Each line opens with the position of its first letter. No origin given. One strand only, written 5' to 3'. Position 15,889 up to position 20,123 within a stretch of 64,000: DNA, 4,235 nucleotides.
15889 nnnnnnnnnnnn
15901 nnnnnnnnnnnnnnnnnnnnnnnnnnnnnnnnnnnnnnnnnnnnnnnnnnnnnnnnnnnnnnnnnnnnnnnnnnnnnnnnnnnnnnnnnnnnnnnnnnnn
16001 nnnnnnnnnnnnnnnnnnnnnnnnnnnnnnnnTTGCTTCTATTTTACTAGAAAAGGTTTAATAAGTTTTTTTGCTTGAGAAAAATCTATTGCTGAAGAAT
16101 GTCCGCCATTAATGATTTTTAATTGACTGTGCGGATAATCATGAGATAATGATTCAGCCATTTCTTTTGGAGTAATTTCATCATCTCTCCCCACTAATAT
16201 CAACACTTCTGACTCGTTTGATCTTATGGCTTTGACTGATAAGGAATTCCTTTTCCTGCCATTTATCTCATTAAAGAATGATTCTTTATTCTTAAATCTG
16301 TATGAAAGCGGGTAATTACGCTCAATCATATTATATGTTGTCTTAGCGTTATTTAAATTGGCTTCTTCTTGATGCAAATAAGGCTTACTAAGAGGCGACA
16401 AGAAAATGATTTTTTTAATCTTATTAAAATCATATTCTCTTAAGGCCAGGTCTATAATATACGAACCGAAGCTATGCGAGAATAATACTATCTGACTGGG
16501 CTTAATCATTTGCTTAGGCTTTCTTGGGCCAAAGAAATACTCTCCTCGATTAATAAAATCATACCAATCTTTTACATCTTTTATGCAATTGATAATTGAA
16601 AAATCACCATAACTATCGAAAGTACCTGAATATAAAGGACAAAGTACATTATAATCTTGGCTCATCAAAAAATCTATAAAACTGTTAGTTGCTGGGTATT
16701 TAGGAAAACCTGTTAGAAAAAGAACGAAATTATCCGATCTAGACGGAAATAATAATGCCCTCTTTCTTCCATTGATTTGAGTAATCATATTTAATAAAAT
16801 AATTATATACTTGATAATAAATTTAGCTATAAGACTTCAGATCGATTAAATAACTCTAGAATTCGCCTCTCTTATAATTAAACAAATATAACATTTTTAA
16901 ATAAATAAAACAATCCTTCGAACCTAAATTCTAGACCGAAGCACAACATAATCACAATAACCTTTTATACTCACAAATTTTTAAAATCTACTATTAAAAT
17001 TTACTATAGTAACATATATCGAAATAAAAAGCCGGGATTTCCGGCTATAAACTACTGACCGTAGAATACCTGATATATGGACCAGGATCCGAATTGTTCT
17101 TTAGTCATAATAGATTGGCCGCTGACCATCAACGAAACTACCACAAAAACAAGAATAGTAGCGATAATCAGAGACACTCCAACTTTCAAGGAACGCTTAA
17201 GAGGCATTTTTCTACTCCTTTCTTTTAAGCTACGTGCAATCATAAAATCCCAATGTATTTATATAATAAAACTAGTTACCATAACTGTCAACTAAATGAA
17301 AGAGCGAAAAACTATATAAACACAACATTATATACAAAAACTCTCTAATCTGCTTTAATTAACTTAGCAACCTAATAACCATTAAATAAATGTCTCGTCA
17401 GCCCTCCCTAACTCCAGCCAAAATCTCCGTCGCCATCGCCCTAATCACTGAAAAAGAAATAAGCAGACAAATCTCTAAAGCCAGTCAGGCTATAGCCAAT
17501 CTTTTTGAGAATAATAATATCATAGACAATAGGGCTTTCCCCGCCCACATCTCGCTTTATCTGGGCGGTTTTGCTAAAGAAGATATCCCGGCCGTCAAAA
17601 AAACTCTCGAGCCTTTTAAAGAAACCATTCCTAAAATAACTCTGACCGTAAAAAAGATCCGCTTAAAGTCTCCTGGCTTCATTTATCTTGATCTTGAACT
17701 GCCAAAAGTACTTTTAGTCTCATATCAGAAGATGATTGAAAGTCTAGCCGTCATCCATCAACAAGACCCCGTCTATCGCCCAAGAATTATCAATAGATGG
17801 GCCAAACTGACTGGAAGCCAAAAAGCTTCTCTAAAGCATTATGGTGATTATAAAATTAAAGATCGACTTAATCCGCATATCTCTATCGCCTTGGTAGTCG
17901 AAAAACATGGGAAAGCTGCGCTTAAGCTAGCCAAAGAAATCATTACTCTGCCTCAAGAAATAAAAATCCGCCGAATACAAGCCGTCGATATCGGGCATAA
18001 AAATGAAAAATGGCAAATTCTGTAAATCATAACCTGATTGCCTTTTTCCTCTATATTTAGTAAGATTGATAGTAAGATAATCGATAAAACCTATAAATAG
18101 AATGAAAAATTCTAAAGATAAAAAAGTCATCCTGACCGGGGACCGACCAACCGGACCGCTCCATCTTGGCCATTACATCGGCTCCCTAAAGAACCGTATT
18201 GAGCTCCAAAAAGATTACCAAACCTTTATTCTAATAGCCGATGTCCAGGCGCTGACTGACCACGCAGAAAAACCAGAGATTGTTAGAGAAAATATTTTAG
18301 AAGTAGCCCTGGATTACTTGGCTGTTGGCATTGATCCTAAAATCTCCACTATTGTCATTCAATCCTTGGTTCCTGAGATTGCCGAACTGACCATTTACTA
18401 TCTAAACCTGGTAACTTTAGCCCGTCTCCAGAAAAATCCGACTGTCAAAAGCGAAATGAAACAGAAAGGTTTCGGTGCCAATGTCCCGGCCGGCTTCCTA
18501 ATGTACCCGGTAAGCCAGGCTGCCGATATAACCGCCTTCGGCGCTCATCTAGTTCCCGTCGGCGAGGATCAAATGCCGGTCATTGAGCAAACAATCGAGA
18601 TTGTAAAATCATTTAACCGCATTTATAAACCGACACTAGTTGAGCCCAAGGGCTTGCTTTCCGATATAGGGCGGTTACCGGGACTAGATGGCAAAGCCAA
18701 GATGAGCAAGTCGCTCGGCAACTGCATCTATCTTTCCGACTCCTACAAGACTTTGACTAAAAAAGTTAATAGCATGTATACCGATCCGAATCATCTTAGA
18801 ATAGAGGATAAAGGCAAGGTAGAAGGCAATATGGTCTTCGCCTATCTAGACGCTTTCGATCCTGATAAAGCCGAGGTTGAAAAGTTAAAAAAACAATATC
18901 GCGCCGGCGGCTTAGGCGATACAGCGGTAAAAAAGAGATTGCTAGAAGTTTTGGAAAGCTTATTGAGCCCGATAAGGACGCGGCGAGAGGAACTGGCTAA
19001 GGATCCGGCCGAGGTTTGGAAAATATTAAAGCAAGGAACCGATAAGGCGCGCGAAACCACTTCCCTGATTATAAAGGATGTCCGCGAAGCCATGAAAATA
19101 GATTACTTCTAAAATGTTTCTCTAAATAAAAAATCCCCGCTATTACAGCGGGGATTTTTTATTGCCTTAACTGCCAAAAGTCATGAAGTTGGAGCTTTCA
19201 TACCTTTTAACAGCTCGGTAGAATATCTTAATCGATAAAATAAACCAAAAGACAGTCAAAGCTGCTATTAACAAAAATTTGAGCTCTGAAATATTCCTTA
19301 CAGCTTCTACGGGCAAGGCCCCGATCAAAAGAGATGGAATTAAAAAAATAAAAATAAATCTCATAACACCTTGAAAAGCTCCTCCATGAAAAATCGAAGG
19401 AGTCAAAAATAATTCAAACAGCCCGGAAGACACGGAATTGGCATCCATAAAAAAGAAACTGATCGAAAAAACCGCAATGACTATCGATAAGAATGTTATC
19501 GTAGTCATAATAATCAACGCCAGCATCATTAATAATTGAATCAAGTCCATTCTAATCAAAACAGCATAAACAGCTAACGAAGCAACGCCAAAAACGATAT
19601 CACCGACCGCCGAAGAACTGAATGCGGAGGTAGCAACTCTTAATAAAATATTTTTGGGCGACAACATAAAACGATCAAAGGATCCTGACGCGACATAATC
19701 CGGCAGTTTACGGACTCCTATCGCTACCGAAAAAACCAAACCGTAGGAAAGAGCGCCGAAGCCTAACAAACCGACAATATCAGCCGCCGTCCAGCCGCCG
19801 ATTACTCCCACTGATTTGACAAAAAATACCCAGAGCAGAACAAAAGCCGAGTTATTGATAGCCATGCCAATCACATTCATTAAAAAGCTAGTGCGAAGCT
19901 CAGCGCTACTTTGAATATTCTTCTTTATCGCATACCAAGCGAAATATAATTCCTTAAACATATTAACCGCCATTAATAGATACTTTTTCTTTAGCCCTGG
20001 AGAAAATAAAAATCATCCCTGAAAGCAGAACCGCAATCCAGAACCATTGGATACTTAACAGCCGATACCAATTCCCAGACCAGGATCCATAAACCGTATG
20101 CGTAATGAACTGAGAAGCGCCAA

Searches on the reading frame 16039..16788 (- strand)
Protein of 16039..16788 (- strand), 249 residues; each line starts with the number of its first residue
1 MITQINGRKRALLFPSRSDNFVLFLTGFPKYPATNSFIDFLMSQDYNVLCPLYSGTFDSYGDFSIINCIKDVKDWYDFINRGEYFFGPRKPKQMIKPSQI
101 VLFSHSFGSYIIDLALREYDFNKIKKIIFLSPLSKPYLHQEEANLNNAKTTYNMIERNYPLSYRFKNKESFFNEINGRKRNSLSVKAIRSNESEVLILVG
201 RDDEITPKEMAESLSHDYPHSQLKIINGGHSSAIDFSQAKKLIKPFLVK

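Call 9: search_protein_families(library=pfam, proteins=[window:16039-16788:-], max_evalue=0.001)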
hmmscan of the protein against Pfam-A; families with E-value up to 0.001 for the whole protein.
window:16039-16788:- (249 aa): 3 families
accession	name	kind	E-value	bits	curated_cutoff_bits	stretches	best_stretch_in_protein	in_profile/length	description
PF00561.26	Abhydrolase_1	-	4.9e-08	33.4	25.8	0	185-235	200-243/245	alpha/beta hydrolase fold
PF10230.15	LIDHydrolase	-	4.3e-07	30.4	27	0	92-133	78-119/262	Lipid-droplet associated hydrolase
PF12146.15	Hydrolase_4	-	0.00044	20.1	27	0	96-140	76-117/239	Serine aminopeptidase, S33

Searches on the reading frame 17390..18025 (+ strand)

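Call 9: search_protein_families(library=pfam, proteins=[window:17390-18025:+], max_evalue=0.001)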
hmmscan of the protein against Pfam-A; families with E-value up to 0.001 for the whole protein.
window:17390-18025:+ (211 aa): 1 family
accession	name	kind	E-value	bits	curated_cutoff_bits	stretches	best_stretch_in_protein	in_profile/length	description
PF13563.12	2_5_RNA_ligase2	-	7.2e-05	23.3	27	0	50-172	24-119/152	2'-5' RNA ligase superfamily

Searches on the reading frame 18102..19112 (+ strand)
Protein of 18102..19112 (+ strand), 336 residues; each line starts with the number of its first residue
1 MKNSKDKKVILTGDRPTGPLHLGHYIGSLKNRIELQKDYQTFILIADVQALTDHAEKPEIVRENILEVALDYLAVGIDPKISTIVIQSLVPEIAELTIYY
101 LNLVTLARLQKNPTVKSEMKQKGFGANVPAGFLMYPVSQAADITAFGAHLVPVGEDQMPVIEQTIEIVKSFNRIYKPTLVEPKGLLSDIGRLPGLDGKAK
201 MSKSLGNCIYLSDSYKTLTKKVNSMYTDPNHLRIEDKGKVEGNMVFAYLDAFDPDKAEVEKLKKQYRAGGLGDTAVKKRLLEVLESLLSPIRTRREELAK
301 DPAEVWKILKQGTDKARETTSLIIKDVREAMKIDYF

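Call 9: search_protein_families(library=pfam, proteins=[window:18102-19112:+], max_evalue=0.001)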
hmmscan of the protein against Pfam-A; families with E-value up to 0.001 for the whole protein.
window:18102-19112:+ (336 aa): 1 family
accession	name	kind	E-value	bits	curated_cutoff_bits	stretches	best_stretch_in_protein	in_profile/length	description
PF00579.31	tRNA-synt_1b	-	8.6e-58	196.4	21.1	1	7-288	5-291/292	tRNA synthetases class I (W and Y)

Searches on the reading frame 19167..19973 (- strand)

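Call 9: search_protein_families(library=pfam, proteins=[window:19167-19973:-], max_evalue=0.001)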
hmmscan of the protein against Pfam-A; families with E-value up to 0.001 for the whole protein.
window:19167-19973:- (268 aa): 1 family
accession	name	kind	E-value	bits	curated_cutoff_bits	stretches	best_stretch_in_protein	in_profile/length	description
PF06182.17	ABC2_membrane_6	-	4.4e-27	95.8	22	1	43-261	6-228/229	ABC-2 family transporter protein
